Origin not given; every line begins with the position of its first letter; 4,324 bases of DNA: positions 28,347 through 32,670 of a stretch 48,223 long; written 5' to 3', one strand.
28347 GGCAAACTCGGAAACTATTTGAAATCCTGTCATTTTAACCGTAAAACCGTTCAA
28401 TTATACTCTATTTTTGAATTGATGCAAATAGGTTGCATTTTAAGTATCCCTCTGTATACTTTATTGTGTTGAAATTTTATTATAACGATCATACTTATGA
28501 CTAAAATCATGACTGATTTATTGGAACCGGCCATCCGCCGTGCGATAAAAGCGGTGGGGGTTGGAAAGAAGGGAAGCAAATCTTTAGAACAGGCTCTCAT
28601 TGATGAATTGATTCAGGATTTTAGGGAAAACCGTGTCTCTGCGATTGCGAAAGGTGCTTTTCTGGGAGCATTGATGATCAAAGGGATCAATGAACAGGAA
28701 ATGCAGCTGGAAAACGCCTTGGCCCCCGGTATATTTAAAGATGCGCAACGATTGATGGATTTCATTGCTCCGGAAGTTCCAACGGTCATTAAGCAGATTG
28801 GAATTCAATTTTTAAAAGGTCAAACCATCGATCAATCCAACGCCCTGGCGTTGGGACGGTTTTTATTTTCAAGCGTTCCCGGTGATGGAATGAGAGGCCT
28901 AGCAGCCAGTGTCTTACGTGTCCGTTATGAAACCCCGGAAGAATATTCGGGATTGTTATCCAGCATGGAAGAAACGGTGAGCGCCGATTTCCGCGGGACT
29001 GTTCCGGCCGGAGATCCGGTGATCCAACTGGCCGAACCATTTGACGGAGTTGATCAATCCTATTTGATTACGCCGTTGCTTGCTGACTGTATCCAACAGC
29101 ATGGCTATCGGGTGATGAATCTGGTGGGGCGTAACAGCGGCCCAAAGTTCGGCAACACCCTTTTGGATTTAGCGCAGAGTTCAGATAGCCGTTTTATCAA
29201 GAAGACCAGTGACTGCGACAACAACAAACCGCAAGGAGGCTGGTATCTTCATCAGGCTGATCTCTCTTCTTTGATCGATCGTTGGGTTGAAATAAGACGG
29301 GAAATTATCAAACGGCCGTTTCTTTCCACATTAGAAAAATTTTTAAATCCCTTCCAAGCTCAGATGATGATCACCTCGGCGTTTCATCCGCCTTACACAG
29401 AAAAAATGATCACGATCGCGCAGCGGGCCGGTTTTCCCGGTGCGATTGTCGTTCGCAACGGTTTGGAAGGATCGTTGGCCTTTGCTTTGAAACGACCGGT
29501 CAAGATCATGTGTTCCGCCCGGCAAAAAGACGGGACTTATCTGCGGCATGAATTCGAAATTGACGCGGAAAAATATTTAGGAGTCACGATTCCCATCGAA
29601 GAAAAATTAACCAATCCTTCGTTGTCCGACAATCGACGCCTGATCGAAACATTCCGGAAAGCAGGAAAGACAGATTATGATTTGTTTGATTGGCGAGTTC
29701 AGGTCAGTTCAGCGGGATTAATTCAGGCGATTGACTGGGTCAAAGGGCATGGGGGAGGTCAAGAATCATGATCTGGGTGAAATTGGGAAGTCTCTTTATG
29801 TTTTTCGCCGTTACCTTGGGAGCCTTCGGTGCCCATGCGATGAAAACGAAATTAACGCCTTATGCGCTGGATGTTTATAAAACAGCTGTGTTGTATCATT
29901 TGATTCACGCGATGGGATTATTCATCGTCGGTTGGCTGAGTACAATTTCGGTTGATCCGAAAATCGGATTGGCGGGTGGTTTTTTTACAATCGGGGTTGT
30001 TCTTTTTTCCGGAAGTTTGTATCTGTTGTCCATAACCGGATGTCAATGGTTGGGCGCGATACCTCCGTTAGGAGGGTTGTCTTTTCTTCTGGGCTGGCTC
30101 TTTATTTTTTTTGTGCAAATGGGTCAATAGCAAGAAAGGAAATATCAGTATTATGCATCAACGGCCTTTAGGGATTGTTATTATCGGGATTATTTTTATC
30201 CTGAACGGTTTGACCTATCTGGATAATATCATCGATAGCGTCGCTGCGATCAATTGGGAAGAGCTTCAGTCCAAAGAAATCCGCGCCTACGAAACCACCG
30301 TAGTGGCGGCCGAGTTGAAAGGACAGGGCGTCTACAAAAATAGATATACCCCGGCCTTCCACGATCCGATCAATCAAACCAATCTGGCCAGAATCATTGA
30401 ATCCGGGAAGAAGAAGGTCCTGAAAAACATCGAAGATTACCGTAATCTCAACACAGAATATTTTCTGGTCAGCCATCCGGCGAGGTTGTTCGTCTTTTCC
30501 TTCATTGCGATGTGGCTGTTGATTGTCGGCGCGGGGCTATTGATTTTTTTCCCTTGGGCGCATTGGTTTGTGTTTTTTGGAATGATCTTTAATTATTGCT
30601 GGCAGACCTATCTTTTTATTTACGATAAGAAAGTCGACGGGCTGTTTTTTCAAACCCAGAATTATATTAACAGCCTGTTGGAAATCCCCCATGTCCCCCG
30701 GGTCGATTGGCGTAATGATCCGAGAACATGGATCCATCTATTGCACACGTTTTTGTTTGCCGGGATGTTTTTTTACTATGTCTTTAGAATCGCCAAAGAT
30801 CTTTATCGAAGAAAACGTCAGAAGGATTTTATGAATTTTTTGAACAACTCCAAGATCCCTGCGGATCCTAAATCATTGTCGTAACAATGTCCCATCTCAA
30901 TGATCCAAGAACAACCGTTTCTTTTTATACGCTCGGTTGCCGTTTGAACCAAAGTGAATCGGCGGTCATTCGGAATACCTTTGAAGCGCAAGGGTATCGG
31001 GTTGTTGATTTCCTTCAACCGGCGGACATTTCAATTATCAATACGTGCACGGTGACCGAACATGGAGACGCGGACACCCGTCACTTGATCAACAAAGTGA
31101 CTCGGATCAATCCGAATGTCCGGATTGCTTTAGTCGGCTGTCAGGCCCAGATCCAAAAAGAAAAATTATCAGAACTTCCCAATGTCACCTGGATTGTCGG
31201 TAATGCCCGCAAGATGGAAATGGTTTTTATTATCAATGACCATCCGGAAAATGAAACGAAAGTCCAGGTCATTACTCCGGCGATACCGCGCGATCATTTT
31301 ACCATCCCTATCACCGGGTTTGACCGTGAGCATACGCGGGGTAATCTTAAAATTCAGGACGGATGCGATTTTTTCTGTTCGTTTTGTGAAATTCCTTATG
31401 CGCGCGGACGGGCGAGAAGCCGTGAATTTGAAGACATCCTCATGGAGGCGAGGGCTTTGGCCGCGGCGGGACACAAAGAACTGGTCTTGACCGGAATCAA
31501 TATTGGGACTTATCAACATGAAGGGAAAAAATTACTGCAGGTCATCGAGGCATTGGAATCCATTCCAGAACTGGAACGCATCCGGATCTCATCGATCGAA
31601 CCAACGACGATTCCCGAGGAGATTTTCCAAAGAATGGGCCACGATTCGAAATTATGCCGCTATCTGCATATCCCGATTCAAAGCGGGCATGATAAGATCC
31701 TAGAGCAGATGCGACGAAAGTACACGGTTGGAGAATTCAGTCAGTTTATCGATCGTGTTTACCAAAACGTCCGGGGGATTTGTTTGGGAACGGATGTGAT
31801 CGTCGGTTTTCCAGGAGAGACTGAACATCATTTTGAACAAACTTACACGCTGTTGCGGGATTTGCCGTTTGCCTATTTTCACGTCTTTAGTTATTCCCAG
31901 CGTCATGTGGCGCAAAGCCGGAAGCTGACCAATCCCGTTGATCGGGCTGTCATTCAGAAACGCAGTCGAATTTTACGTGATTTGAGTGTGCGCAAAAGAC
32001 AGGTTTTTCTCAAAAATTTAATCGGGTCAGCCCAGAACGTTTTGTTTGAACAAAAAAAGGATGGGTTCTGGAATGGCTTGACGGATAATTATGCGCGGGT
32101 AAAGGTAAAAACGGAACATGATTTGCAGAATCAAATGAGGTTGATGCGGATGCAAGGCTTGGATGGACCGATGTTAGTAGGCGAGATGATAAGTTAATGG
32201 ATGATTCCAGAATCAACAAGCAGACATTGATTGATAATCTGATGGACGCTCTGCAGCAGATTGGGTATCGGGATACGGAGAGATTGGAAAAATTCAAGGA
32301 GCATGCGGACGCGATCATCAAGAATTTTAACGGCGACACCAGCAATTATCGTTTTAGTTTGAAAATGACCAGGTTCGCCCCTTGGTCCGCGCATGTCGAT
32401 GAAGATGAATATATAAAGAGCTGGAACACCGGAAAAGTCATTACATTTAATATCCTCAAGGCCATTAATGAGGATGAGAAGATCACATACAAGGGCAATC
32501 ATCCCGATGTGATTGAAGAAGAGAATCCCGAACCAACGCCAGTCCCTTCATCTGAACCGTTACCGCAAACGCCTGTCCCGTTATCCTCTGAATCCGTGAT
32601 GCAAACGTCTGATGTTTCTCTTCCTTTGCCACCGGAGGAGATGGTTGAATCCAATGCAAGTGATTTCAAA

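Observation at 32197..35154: Two paralogous CAP12/Pycsar-type TIR-like proteins bracketing a YcxB-like membrane protein, with no cyclase or known sensor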

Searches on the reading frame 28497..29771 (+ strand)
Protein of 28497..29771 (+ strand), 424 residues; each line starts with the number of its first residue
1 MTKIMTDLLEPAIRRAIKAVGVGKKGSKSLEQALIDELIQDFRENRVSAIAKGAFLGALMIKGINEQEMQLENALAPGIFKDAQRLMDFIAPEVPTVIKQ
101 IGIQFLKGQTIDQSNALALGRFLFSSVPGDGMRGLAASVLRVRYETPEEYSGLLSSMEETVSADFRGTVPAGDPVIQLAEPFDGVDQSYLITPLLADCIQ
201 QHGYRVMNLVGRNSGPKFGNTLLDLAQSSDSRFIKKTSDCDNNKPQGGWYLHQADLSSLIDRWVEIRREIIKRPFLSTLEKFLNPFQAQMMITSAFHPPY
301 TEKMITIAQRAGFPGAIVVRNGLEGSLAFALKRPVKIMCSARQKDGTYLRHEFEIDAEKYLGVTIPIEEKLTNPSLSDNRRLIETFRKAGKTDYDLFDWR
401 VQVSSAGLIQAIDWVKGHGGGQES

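Call 3: search_protein_families(library=pfam, proteins=[window:28497-29771:+], max_evalue=0.1)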
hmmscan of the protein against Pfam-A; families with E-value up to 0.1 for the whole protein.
window:28497-29771:+ (424 aa): 1 family
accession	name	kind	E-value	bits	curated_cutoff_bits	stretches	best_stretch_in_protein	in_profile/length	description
PF02885.22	Glycos_trans_3N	-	3e-06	27.3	26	1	22-69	9-52/63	Glycosyl transferase family, helical bundle domain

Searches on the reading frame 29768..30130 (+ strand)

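Call 3: search_protein_families(library=pfam, proteins=[window:29768-30130:+], max_evalue=0.1)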
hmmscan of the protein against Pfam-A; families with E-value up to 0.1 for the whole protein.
window:29768-30130:+ (120 aa): 1 family
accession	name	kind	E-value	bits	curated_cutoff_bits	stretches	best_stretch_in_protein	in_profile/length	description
PF04241.20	DUF423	-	2.1e-26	92.4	25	1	17-103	1-86/86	Protein of unknown function (DUF423)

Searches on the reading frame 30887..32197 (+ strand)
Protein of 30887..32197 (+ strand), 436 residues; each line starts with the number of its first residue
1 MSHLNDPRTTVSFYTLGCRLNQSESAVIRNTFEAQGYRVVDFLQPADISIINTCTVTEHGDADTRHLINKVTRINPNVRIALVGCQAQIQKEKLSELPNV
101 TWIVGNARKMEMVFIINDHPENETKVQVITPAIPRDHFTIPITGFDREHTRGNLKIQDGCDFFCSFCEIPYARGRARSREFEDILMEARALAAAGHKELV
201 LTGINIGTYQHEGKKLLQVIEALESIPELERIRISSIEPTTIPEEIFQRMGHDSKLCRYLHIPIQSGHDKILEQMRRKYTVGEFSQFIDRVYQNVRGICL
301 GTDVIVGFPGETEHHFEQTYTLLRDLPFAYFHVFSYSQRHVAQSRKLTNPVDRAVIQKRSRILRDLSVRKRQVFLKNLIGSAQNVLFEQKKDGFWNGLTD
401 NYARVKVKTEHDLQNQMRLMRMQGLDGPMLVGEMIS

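Call 3: search_protein_families(library=pfam, proteins=[window:30887-32197:+], max_evalue=0.1)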
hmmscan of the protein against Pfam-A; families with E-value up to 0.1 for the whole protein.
window:30887-32197:+ (436 aa): 2 families
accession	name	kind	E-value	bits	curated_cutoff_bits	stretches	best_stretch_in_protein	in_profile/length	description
PF04055.27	Radical_SAM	-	6.1e-25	88.7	29.5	1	155-323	2-166/166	Radical SAM superfamily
PF00919.26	UPF0004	-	2.3e-22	79.3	27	1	11-105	2-98/98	Uncharacterized protein family UPF0004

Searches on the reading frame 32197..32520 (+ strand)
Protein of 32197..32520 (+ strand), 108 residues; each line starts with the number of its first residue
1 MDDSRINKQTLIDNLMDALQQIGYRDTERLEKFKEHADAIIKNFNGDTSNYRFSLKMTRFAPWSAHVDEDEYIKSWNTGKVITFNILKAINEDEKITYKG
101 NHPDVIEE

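Call 25: search_protein_families(library=padloc, proteins=[window:32197-32520:+], max_evalue=1)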
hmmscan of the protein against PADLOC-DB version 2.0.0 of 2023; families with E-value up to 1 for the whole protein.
seq(108 aa): 2 families
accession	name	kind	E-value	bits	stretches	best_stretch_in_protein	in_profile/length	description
PDLC05005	PDC-S35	-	0.00071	17.4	1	8-95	7-96/264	-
PDLC01260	Csm2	-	0.003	16.6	1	7-41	46-79/86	CAS-III-A; effector_SS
